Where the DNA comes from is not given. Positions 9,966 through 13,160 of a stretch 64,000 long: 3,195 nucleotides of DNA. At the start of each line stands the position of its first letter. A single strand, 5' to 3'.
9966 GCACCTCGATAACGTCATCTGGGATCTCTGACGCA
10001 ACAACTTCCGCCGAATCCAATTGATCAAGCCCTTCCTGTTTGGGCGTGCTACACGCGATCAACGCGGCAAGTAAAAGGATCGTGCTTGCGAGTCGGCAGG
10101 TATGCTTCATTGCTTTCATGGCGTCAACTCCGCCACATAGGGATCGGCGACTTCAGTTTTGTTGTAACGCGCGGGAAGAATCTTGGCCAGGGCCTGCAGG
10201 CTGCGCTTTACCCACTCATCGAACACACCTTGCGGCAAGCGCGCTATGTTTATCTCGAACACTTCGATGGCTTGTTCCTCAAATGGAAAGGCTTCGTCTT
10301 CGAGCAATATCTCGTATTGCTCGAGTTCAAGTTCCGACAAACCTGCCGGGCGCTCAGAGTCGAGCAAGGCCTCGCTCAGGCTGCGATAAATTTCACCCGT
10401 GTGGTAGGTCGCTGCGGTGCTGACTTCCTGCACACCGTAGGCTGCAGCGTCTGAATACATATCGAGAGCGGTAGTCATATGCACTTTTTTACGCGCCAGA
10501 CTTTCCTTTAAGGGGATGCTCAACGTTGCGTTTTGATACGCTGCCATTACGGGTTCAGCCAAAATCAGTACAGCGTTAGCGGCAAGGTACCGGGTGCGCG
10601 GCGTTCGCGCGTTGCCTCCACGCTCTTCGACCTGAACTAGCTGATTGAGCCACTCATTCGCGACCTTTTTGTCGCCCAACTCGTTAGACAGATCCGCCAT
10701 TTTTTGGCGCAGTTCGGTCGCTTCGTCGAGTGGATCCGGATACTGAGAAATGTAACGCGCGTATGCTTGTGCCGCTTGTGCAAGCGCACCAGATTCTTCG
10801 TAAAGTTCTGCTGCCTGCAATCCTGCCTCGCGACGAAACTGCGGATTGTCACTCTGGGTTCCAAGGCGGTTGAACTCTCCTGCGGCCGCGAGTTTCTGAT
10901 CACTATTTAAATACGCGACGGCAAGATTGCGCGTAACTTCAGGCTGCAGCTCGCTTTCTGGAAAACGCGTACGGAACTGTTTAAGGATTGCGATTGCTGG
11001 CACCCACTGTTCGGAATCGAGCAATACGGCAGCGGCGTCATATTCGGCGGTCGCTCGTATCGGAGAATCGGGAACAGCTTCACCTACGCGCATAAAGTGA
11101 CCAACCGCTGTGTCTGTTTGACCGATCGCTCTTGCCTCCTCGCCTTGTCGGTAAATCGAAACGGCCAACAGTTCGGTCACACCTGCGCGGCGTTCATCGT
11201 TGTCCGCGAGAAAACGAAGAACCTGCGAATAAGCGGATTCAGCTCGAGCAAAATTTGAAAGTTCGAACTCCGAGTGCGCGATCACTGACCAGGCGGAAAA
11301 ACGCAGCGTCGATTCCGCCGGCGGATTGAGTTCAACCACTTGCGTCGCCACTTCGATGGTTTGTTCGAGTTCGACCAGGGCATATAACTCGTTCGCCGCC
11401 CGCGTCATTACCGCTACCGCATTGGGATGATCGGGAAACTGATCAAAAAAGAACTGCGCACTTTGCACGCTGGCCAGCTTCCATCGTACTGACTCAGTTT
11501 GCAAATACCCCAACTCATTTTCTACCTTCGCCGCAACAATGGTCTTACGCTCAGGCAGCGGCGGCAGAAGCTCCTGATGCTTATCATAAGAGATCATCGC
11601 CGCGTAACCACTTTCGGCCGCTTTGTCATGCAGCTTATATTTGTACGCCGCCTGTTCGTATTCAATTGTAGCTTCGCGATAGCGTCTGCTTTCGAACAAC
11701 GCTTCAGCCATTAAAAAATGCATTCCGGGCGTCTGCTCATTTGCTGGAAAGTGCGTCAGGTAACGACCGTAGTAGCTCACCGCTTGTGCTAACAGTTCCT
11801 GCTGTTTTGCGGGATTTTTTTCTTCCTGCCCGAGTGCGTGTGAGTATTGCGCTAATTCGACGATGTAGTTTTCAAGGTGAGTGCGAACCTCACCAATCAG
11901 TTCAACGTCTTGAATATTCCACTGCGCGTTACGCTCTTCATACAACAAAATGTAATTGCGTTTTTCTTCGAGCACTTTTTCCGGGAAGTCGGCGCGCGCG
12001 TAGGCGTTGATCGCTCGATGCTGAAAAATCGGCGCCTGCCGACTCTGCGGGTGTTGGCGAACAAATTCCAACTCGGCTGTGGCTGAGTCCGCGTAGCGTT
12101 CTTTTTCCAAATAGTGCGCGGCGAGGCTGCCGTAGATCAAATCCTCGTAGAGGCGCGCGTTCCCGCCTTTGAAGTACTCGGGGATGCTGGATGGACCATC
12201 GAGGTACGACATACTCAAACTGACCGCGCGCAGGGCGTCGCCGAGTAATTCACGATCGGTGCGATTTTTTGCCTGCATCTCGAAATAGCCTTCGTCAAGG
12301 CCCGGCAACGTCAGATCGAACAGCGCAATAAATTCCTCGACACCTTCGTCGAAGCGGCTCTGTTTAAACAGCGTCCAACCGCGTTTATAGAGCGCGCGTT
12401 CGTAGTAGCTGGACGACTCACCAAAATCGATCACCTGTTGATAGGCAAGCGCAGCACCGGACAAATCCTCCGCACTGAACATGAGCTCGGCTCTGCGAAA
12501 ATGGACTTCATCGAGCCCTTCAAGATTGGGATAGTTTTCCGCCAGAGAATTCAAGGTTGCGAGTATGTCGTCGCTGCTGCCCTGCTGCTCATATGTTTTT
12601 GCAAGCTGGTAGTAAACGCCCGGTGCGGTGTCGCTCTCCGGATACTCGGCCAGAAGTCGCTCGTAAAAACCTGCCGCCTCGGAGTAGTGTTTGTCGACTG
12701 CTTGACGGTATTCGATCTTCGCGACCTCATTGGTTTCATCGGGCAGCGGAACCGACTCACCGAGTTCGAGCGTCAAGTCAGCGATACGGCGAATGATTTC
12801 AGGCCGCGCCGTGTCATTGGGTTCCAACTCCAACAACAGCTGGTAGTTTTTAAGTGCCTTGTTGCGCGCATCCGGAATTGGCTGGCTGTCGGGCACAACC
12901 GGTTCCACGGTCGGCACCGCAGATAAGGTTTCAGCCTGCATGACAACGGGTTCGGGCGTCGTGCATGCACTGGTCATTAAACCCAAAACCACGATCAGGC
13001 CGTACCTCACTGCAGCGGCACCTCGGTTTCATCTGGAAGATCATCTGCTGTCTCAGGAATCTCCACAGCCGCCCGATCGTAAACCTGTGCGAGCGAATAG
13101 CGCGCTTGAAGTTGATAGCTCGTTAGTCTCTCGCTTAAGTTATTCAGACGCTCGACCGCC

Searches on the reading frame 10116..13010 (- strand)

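Call 54: search_protein_families(library=pfam, proteins=[window:10116-13010:-], max_evalue=0.00001)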
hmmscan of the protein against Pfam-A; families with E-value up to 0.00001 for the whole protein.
window:10116-13010:- (964 aa): 6 families
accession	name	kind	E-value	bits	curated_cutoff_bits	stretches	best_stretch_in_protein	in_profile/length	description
PF13174.12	TPR_6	-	8.4e-16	57.9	26.3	0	728-759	1-32/33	Tetratricopeptide repeat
PF13428.12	TPR_14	-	3.5e-09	36.9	23.5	0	131-163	2-34/44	Tetratricopeptide repeat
PF07719.23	TPR_2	-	2.7e-08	33.8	27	0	431-455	4-28/34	Tetratricopeptide repeat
PF14559.12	TPR_19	-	4.3e-07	30.6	25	0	107-162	5-57/68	Tetratricopeptide repeat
PF13432.12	TPR_16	-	4.9e-06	27.3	32.7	0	578-631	4-52/65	Tetratricopeptide repeat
PF13525.12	YfiO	-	7.1e-06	26.4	25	0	618-781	7-143/203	Outer membrane lipoprotein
